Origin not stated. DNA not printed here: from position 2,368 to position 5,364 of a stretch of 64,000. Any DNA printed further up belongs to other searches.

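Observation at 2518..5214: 898-aa T9SS cargo made almost entirely of about 13 tandem divergent PD40/TolB-like blades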

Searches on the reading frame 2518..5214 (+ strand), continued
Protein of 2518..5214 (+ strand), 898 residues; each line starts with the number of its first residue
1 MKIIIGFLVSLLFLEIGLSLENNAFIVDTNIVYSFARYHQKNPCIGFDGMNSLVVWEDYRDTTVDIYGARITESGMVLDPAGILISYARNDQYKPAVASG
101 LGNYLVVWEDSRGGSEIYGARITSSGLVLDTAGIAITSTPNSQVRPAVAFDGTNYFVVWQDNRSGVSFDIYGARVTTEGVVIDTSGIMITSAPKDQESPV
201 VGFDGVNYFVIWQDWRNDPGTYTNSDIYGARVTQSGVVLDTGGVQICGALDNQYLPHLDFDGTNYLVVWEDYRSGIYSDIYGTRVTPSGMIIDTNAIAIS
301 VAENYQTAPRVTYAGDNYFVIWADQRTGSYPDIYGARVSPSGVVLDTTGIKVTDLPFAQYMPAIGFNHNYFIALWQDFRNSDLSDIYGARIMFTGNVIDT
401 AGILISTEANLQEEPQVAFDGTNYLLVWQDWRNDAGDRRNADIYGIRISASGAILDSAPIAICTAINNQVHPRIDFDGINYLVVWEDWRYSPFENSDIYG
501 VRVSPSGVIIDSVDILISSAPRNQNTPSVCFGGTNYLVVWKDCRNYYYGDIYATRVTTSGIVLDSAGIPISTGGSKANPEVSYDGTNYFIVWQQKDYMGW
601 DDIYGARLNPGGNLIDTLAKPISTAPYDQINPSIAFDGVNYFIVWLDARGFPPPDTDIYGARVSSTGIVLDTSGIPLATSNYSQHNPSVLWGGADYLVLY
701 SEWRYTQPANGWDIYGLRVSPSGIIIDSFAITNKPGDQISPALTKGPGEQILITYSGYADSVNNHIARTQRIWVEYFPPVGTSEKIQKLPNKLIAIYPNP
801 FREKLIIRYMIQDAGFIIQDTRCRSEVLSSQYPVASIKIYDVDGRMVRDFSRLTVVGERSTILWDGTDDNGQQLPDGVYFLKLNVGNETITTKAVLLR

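Call 78: search_protein_families(library=ncbifam, proteins=[P0002, P0005, P0007, P0010, P0011, P0018, P0039, P0059, P0084, P0100], max_evalue=0.01)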
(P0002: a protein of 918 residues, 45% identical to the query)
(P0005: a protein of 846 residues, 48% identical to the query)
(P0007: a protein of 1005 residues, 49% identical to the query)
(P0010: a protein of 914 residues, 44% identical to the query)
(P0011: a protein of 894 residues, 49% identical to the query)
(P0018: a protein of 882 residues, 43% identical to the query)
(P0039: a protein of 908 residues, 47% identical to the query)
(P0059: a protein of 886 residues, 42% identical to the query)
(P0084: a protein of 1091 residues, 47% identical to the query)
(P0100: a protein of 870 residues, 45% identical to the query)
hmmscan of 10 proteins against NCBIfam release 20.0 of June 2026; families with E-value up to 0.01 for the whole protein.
P0002 (918 aa): 3 families
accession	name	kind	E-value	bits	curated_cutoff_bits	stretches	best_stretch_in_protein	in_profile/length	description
TIGR04275.1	beta_prop_Msarc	repeat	4.4e-30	103.2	85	2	512-527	19-34/40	beta-propeller repeat protein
TIGR04183.1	Por_Secre_tail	domain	1.7e-05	24.7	23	1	865-915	23-70/72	T9SS type A sorting domain-containing protein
TIGR02410.1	carnitine_TMLD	equivalog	0.0033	17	268.3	0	393-422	35-64/362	trimethyllysine dioxygenase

P0005 (846 aa): 2 families
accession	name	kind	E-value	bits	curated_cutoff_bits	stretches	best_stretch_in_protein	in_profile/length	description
TIGR04275.1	beta_prop_Msarc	repeat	9.6e-22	76.5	85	2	653-689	2-34/40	beta-propeller repeat protein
NF004630.0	PRK05974.1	equivalog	7.5e-05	22.7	75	0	271-294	8-31/83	phosphoribosylformylglycinamidine synthase subunit PurS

P0007 (1005 aa): 12 families
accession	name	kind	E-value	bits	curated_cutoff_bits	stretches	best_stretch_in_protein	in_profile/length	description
TIGR04275.1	beta_prop_Msarc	repeat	6.8e-24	83.3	85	2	215-251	2-34/40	beta-propeller repeat protein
NF033707.1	T9SS_sortase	equivalog_domain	1.2e-11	43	420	1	908-992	990-1077/1095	type IX secretion system sortase PorU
TIGR04183.1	Por_Secre_tail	domain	3.3e-10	39.8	23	1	920-1001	2-69/72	T9SS type A sorting domain-containing protein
NF052228.1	T9SS_PorZ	equivalog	3e-09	35.9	260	1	912-1004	670-756/757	type IX secretion system anionic LPS delivery protein PorZ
NF005176.1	PRK06655.1-1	equivalog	2.7e-08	34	230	1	938-993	95-150/197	flagellar hook assembly protein FlgD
NF038113.1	T9SSA_dep_M36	equivalog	2.9e-07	29.1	885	1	910-1001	786-866/869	T9SS-dependent M36 family metallopeptidase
NF009276.0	PRK12633.1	equivalog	4.8e-07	29.7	383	1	942-993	131-182/234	flagellar basal body rod modification protein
NF009452.0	PRK12812.1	equivalog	6.7e-07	28.8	258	1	934-990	145-204/289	flagellar basal body rod modification protein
NF004496.1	PRK05842.1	equivalog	2.4e-05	23.8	250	1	938-991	164-219/271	flagellar hook assembly protein FlgD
NF052323.1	T9SSA_dep_M6i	equivalog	2.7e-05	22.3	600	1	904-1004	945-1037/1043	T9SS-dependent M6-like inactivated metalloprotease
NF053608.1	Lsa66_OmpA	equivalog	0.00018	20.1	700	1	916-993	153-229/581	fibronectin-binding adhesin Lsa66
NF009277.0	PRK12634.1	equivalog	0.00057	20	333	1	936-989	118-171/221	flagellar basal body rod modification protein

P0010 (914 aa): 2 families
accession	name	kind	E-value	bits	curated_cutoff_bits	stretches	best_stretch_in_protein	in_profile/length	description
TIGR04275.1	beta_prop_Msarc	repeat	1.4e-19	69.6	85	1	481-494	21-34/40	beta-propeller repeat protein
NF047681.1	LIC10775_fam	subfamily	9.8e-05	21.8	400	0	615-641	224-250/331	LIC10775 family protein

P0011 (894 aa): 5 families
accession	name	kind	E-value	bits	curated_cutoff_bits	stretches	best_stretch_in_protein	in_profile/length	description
TIGR04275.1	beta_prop_Msarc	repeat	2.6e-28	97.5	85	1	77-113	2-34/40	beta-propeller repeat protein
TIGR04183.1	Por_Secre_tail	domain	1e-06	28.6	23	1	816-892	15-71/72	T9SS type A sorting domain-containing protein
NF033707.1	T9SS_sortase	equivalog_domain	5.9e-06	24.2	420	1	817-880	1020-1076/1095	type IX secretion system sortase PorU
NF007844.0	PRK10556.1-2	equivalog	0.0012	18.8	204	0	488-563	8-80/116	DUF2002 family protein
NF053608.1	Lsa66_OmpA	equivalog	0.0078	14.7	700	0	858-884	205-231/581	fibronectin-binding adhesin Lsa66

P0018 (882 aa): 2 families
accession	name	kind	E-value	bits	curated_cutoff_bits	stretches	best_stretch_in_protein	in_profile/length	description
TIGR04275.1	beta_prop_Msarc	repeat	3.1e-12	46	85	1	221-257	2-34/40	beta-propeller repeat protein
NF004630.0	PRK05974.1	equivalog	0.0085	16.1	75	0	371-389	9-27/83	phosphoribosylformylglycinamidine synthase subunit PurS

P0039 (908 aa): 6 families
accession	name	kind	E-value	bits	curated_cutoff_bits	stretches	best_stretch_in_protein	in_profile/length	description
TIGR04275.1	beta_prop_Msarc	repeat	4.7e-21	74.3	85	1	97-113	19-34/40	beta-propeller repeat protein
TIGR04183.1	Por_Secre_tail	domain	3e-10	40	23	1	832-904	1-69/72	T9SS type A sorting domain-containing protein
NF038113.1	T9SSA_dep_M36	equivalog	4.2e-07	28.5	885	1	826-899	789-857/869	T9SS-dependent M36 family metallopeptidase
NF052323.1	T9SSA_dep_M6i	equivalog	0.0002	19.5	600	1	832-897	960-1024/1043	T9SS-dependent M6-like inactivated metalloprotease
NF004630.0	PRK05974.1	equivalog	0.00099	19.1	75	0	223-240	8-25/83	phosphoribosylformylglycinamidine synthase subunit PurS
NF047681.1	LIC10775_fam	subfamily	0.0053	16.1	400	0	617-637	234-253/331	LIC10775 family protein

P0059 (886 aa): 10 families
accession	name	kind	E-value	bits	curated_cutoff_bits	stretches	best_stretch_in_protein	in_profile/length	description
TIGR04275.1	beta_prop_Msarc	repeat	1.4e-11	44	85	0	212-248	2-34/40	beta-propeller repeat protein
TIGR04183.1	Por_Secre_tail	domain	1.3e-07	31.5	23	1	792-883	1-70/72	T9SS type A sorting domain-containing protein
NF052230.1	T9SS_PorE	exception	2e-07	29.7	600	0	84-167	302-386/648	PorE family type IX secretion system protein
NF053607.1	CHU_0125_OmpA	equivalog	2.8e-07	29.4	620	0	613-695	260-344/639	CHU_0125 family OmpA-like outer membrane integrity protein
NF033707.1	T9SS_sortase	equivalog_domain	5.2e-06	24.4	420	1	783-874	992-1078/1095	type IX secretion system sortase PorU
NF053608.1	Lsa66_OmpA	equivalog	0.00016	20.3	700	1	816-882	171-237/581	fibronectin-binding adhesin Lsa66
NF052228.1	T9SS_PorZ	equivalog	0.00033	19.2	260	1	788-878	671-747/757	type IX secretion system anionic LPS delivery protein PorZ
NF005176.1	PRK06655.1-1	equivalog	0.00057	19.8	230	1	817-874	92-150/197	flagellar hook assembly protein FlgD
NF038113.1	T9SSA_dep_M36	equivalog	0.0023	16.1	885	1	781-884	784-868/869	T9SS-dependent M36 family metallopeptidase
NF009453.0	PRK12813.1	equivalog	0.0093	15.5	264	0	825-875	127-175/223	flagellar basal body rod modification protein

P0084 (1091 aa): 7 families
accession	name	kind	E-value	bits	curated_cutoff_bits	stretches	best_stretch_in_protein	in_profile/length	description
TIGR04275.1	beta_prop_Msarc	repeat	3.9e-30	103.3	85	3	471-507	2-34/40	beta-propeller repeat protein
TIGR04183.1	Por_Secre_tail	domain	2.3e-06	27.5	23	1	1008-1088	2-70/72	T9SS type A sorting domain-containing protein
NF004630.0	PRK05974.1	equivalog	1.6e-05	24.8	75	0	733-748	12-27/83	phosphoribosylformylglycinamidine synthase subunit PurS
NF003982.0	PRK05471.1-1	equivalog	3.1e-05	23.5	441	0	500-543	200-241/262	CDP-diacylglycerol diphosphatase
NF009276.0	PRK12633.1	equivalog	5.2e-05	23.1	383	1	1017-1081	119-184/234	flagellar basal body rod modification protein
NF033707.1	T9SS_sortase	equivalog_domain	9.4e-05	20.2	420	1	1002-1077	996-1076/1095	type IX secretion system sortase PorU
NF038113.1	T9SSA_dep_M36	equivalog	0.0058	14.8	885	1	1005-1089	793-868/869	T9SS-dependent M36 family metallopeptidase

P0100 (870 aa): 13 families
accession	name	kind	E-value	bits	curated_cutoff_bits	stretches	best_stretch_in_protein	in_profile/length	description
TIGR04275.1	beta_prop_Msarc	repeat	1.3e-18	66.5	85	1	690-710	20-40/40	beta-propeller repeat protein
NF052350.1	CV39L_fam_lectin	equivalog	4.4e-13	49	350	3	345-593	90-327/334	CV39L family lectin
TIGR04183.1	Por_Secre_tail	domain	6.8e-11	42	23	1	786-868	1-71/72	T9SS type A sorting domain-containing protein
NF038113.1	T9SSA_dep_M36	equivalog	1.1e-08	33.8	885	1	779-868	788-868/869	T9SS-dependent M36 family metallopeptidase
NF009276.0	PRK12633.1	equivalog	7.5e-08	32.4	383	1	805-862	129-186/234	flagellar basal body rod modification protein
NF033707.1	T9SS_sortase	equivalog_domain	8.8e-08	30.2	420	1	775-857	990-1077/1095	type IX secretion system sortase PorU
NF052323.1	T9SSA_dep_M6i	equivalog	9e-08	30.5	600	1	777-858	951-1027/1043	T9SS-dependent M6-like inactivated metalloprotease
NF052228.1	T9SS_PorZ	equivalog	1.2e-07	30.6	260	1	780-859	669-744/757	type IX secretion system anionic LPS delivery protein PorZ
NF005176.1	PRK06655.1-1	equivalog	1.6e-06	28.2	230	1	803-858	95-150/197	flagellar hook assembly protein FlgD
NF009452.0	PRK12812.1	equivalog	2.7e-06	26.8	258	1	804-856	151-205/289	flagellar basal body rod modification protein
NF009277.0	PRK12634.1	equivalog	0.00026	21.2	333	1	802-853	119-170/221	flagellar basal body rod modification protein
NF047681.1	LIC10775_fam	subfamily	0.0069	15.8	400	0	238-274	224-259/331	LIC10775 family protein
NF004496.1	PRK05842.1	equivalog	0.0086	15.3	250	0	804-856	165-219/271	flagellar hook assembly protein FlgD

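Call 83: search_solved_structures(query=P0100, max_evalue=1, show_alignments=2)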
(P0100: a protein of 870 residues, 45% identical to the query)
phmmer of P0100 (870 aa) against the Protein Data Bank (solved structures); distinct sequences matched with E-value up to 1: 2.
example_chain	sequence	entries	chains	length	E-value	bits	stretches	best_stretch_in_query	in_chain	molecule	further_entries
7eh9_A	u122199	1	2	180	0.00026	22.4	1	798-857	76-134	Basal-body rod modification protein FlgD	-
7bhq_A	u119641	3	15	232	0.00041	21.7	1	798-857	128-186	Basal-body rod modification protein FlgD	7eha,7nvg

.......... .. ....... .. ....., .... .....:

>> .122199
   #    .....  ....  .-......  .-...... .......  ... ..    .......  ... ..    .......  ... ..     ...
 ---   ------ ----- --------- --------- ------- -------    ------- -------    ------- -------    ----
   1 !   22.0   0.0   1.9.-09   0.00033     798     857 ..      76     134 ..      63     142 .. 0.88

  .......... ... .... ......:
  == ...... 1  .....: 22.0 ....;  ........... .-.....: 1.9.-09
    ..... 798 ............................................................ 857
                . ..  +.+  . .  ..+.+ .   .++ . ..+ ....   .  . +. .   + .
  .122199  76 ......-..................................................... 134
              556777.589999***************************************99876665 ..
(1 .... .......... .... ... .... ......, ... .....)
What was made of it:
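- Tried and rejected: phmmer of homolog P0100 against the PDB found only FlgD-like CTD matches (call 83).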
